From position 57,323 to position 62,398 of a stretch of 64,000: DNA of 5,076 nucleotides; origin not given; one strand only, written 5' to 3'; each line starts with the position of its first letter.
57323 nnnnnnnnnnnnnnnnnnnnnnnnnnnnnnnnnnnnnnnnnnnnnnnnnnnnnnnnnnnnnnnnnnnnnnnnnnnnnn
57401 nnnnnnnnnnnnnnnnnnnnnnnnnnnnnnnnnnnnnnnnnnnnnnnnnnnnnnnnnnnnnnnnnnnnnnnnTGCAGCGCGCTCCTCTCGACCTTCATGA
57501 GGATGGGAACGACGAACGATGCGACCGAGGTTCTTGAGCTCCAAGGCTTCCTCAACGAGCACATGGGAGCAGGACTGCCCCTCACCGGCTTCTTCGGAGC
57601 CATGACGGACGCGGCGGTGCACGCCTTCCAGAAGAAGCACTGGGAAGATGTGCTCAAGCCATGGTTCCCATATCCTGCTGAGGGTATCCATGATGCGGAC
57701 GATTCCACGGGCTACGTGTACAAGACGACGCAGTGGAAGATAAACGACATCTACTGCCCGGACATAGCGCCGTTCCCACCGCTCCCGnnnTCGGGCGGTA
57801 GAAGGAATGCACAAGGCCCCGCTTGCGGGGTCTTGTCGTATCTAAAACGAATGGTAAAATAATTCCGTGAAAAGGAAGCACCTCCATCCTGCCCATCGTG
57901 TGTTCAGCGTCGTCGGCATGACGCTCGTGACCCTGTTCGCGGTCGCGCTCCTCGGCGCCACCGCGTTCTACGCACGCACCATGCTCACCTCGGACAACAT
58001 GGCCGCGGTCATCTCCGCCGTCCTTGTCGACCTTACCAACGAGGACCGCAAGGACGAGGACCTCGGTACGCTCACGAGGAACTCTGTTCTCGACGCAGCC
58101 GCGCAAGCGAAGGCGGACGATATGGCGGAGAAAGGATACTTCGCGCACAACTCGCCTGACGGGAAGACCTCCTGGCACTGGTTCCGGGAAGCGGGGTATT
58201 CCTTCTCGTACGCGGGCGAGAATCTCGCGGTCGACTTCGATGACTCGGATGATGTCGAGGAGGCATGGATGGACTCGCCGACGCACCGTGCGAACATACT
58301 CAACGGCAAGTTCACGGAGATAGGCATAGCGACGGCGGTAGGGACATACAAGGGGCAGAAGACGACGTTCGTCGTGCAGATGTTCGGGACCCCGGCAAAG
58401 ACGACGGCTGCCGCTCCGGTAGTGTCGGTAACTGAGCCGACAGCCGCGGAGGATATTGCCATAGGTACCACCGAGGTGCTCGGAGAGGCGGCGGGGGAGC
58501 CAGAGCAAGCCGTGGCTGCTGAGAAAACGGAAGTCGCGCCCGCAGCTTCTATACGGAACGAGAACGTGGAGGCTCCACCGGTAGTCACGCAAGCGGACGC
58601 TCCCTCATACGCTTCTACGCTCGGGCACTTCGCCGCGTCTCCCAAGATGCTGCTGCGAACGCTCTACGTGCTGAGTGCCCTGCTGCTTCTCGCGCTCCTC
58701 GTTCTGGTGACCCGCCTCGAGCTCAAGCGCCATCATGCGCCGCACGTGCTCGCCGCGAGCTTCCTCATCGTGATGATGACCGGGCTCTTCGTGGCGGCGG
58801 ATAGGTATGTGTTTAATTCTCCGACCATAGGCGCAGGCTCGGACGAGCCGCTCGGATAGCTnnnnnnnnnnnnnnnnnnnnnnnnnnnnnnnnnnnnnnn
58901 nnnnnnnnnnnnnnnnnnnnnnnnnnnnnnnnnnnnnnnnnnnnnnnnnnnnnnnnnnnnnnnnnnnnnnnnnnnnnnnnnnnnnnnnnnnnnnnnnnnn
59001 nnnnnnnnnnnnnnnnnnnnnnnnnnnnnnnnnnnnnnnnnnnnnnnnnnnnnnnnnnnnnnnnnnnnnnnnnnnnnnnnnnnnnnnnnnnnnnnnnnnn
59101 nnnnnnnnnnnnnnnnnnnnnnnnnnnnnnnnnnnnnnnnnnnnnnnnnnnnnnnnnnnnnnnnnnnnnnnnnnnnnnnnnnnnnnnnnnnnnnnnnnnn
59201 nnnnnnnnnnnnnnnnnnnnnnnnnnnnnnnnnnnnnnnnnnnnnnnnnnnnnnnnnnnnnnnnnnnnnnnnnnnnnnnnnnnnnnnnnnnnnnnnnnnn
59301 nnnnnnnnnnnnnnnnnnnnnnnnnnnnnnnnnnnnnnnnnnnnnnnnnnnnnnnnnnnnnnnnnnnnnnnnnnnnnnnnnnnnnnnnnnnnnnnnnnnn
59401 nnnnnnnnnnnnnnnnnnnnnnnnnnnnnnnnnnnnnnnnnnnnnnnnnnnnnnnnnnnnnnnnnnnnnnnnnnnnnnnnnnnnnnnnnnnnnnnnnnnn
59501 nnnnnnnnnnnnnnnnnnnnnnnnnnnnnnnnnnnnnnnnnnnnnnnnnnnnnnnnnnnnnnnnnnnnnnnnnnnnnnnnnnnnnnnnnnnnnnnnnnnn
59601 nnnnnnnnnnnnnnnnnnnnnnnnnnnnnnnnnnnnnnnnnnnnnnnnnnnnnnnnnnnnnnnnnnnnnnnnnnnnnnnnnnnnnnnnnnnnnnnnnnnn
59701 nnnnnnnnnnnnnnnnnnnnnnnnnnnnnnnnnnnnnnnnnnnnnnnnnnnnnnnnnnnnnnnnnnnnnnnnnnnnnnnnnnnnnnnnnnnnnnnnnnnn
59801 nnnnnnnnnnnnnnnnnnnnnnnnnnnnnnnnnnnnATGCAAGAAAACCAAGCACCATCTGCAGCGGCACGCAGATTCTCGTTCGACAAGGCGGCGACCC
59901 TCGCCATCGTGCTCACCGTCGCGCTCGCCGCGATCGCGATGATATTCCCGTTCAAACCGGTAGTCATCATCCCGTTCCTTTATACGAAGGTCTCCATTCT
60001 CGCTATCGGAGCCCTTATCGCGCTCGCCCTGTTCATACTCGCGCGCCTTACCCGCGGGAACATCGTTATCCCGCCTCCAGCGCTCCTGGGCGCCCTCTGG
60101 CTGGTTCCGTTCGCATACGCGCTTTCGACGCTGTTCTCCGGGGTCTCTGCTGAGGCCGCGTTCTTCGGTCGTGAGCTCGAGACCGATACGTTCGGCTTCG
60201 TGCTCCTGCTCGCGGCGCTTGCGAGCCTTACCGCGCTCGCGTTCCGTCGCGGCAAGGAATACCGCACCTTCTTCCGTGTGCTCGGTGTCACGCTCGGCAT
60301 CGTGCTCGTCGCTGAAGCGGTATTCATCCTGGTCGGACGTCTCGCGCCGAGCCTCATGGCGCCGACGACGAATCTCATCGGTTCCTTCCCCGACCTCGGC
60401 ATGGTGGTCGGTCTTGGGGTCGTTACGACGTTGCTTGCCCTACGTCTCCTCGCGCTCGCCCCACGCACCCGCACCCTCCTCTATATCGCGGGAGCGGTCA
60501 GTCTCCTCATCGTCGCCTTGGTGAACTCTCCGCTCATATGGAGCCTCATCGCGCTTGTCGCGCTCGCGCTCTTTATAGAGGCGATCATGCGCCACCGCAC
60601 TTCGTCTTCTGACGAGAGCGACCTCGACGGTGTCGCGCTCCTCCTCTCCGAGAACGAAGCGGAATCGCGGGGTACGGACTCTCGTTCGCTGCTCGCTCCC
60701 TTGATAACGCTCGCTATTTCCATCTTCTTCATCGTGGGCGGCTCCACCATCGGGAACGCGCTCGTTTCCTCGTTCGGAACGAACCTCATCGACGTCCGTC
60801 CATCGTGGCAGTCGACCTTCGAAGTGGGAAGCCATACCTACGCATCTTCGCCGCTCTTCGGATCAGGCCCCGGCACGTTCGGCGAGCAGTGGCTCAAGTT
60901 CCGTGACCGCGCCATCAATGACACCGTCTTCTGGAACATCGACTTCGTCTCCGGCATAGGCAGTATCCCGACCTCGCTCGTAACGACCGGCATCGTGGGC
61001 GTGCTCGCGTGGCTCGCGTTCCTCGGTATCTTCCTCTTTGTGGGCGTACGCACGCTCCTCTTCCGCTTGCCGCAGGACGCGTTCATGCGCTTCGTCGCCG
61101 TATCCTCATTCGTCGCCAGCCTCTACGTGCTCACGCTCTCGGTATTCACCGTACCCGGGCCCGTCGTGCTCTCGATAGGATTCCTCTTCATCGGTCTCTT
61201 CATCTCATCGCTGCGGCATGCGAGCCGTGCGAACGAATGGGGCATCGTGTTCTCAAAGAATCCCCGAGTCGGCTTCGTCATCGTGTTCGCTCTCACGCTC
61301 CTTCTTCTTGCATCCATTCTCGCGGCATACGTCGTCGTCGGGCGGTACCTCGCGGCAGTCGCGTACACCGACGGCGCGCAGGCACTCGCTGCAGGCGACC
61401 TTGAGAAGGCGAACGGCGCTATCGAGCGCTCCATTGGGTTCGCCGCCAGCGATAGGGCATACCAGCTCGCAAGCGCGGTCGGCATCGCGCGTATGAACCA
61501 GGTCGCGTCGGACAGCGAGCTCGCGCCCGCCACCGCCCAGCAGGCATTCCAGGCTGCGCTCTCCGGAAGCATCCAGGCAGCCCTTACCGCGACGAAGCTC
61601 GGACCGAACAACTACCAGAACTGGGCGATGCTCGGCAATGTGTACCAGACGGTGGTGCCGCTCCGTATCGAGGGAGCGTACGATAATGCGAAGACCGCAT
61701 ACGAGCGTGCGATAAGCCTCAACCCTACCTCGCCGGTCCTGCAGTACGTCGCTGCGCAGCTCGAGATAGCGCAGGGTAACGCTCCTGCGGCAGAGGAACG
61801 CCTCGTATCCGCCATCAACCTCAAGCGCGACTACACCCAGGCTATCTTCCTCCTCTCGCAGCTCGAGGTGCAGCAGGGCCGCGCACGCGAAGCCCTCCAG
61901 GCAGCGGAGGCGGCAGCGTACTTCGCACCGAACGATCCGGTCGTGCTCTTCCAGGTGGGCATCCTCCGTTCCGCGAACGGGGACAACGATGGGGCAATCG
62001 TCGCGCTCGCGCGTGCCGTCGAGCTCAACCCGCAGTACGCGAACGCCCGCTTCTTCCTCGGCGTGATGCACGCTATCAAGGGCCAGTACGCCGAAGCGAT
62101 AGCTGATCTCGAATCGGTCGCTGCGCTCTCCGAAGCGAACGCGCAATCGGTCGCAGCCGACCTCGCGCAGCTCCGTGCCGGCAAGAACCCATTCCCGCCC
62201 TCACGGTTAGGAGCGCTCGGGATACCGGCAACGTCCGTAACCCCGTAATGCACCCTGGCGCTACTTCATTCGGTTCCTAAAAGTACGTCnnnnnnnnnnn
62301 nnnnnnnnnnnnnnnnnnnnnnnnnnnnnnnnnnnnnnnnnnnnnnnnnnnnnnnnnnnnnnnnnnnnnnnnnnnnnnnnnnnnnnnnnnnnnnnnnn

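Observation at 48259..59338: Eleven-kb cluster of giant secreted proteins built from GLUG, CarboxypepD_reg, Fn3, PG-binding, CAP and DUF192 modules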

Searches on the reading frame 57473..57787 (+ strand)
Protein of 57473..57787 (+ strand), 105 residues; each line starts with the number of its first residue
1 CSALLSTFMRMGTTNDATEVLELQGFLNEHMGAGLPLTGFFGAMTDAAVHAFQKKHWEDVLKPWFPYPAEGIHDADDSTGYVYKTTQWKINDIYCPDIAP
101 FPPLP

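Call 91: search_protein_families(library=pfam, proteins=[window:57473-57787:+], max_evalue=1)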
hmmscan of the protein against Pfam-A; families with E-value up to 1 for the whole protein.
window:57473-57787:+ (105 aa): 1 family
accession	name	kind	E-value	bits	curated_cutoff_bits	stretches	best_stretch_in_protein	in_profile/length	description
PF01471.23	PG_binding_1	-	2.9e-05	24.6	23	1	18-56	3-41/57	Putative peptidoglycan binding domain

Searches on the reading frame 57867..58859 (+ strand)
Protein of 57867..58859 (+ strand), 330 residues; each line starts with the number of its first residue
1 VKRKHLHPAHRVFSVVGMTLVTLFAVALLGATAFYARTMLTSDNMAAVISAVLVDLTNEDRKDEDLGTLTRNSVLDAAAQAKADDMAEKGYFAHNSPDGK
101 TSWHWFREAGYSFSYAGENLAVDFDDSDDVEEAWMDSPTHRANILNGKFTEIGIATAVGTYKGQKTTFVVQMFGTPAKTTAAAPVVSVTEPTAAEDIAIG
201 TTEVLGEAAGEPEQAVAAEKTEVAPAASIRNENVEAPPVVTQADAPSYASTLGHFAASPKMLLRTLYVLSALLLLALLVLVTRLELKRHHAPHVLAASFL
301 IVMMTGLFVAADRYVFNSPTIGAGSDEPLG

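Call 3: search_protein_families(library=pfam, proteins=[window:57867-58859:+], max_evalue=0.01)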
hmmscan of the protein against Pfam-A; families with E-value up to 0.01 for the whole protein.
window:57867-58859:+ (330 aa): 2 families
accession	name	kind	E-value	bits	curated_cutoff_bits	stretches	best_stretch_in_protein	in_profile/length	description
PF00188.32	CAP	-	1.5e-18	68.2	21.1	1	54-173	1-117/117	Cysteine-rich secretory protein family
PF06197.19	DUF998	-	0.0016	18.5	30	0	248-320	27-93/184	Protein of unknown function (DUF998)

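Call 12: search_protein_families(library=ncbifam, proteins=[window:57867-58859:+], max_evalue=0.1)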
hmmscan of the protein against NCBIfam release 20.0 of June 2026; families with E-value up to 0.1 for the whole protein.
window:57867-58859:+ (330 aa): 3 families
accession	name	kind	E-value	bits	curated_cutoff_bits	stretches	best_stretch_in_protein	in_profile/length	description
TIGR02909.1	spore_YkwD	subfamily_domain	7.1e-30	103.5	171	1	53-173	8-125/127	uncharacterized protein, YkwD family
NF052539.1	DivAsocLipDalA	equivalog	9.5e-15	54.8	200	1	41-155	39-153/169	divisome-associated lipoprotein DalA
TIGR01501.1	MthylAspMutase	equivalog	0.04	13.7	135.8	1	43-136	12-108/134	methylaspartate mutase subunit S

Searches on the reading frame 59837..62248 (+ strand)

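Call 9: search_protein_families(library=pfam, proteins=[window:59837-62248:+], max_evalue=0.001)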
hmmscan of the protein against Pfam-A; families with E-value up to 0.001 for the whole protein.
window:59837-62248:+ (803 aa): 11 families
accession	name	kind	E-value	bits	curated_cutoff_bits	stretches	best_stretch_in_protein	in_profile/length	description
PF13431.12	TPR_17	-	2e-11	43.6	24.4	0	726-756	4-34/34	Tetratricopeptide repeat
PF00515.34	TPR_1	-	7.3e-11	41.8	27.8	0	612-631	14-33/34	Tetratricopeptide repeat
PF13181.12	TPR_8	-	1.1e-10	41.2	25.7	0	613-631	15-33/34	Tetratricopeptide repeat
PF23914.1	TPR_CcmH_CycH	-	2.8e-10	40.7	42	1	671-769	54-155/158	Cytochrome c-type biogenesis protein H TPR domain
PF13414.12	TPR_11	-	5.4e-10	39.3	26.8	1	713-743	6-36/42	TPR repeat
PF14559.12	TPR_19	-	7.9e-10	39.4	25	1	611-665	3-57/68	Tetratricopeptide repeat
PF07719.23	TPR_2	-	9.5e-09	35.2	27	0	612-631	14-33/34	Tetratricopeptide repeat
PF13432.12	TPR_16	-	3.1e-07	31.2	32.7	1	710-765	6-61/65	Tetratricopeptide repeat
PF13371.12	TPR_9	-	4.4e-07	30.3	35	0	678-738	6-66/73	Tetratricopeptide repeat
PF13428.12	TPR_14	-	1.1e-05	26.1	23.5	0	705-742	5-42/44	Tetratricopeptide repeat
PF12895.13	ANAPC3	-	7.8e-05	23.3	27.2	0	613-692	3-81/82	Anaphase-promoting complex, cyclosome, subunit 3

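Call 12: search_protein_families(library=ncbifam, proteins=[window:59837-62248:+], max_evalue=0.1)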
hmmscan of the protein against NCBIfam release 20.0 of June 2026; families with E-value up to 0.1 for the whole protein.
window:59837-62248:+ (803 aa): 18 families
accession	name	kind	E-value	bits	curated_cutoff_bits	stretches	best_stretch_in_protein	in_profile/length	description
TIGR02917.1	PEP_TPR_lipo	equivalog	3.3e-13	48.5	312.2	1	577-703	585-705/899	XrtA/PEP-CTERM system TPR-repeat protein PrsT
NF040959.1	MamA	equivalog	8.4e-12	45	200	2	675-770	45-140/204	magnetosome protein MamA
TIGR02552.1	LcrH_SycD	equivalog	4.5e-08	32.9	104.8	2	568-666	23-119/136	SycD/LcrH family type III secretion system chaperone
TIGR02521.1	type_IV_pilW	equivalog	1.1e-07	31.7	154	2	613-772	45-206/234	type IV pilus biogenesis/stability protein PilW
NF033762.1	social_mot_Tgl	equivalog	2e-06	27.3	225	1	553-780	19-249/252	social motility TPR repeat lipoprotein Tgl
NF033758.1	gliding_GltE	equivalog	3.6e-06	26.2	225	1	696-769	217-290/411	adventurous gliding motility TPR repeat lipoprotein GltE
NF033920.0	C39_PA2778_fam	equivalog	5.9e-06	25.9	150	1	588-697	145-254/255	PA2778 family cysteine peptidase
NF002725.1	PRK02603.1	equivalog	1.8e-05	24.8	143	1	701-769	72-140/173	photosystem I assembly protein Ycf3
TIGR03939.1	PGA_TPR_OMP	equivalog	7.4e-05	21.1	366.65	1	665-769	393-497/800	poly-beta-1,6 N-acetyl-D-glucosamine export porin PgaA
NF008755.0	PRK11788.1-3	equivalog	0.0001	21.8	430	1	713-778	192-257/388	lipopolysaccharide assembly protein LapB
NF008757.0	PRK11788.1-5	equivalog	0.00081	18.6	363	0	640-693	187-240/388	lipopolysaccharide assembly protein LapB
TIGR00990.1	3a0801s09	subfamily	0.0013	17.4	757.25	0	613-682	379-445/615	mitochondrial import receptor subunit TOM70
NF047558.1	TPR_END_plus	domain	0.0016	18.3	32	0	707-735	5-33/56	TPR end-of-group domain-containing protein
NF008391.2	PRK11189.1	equivalog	0.0046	16.5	250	1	702-768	66-132/297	lipoprotein NlpI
TIGR02795.1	tol_pal_ybgF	equivalog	0.012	16.2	90.1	0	715-764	16-68/119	tol-pal system protein YbgF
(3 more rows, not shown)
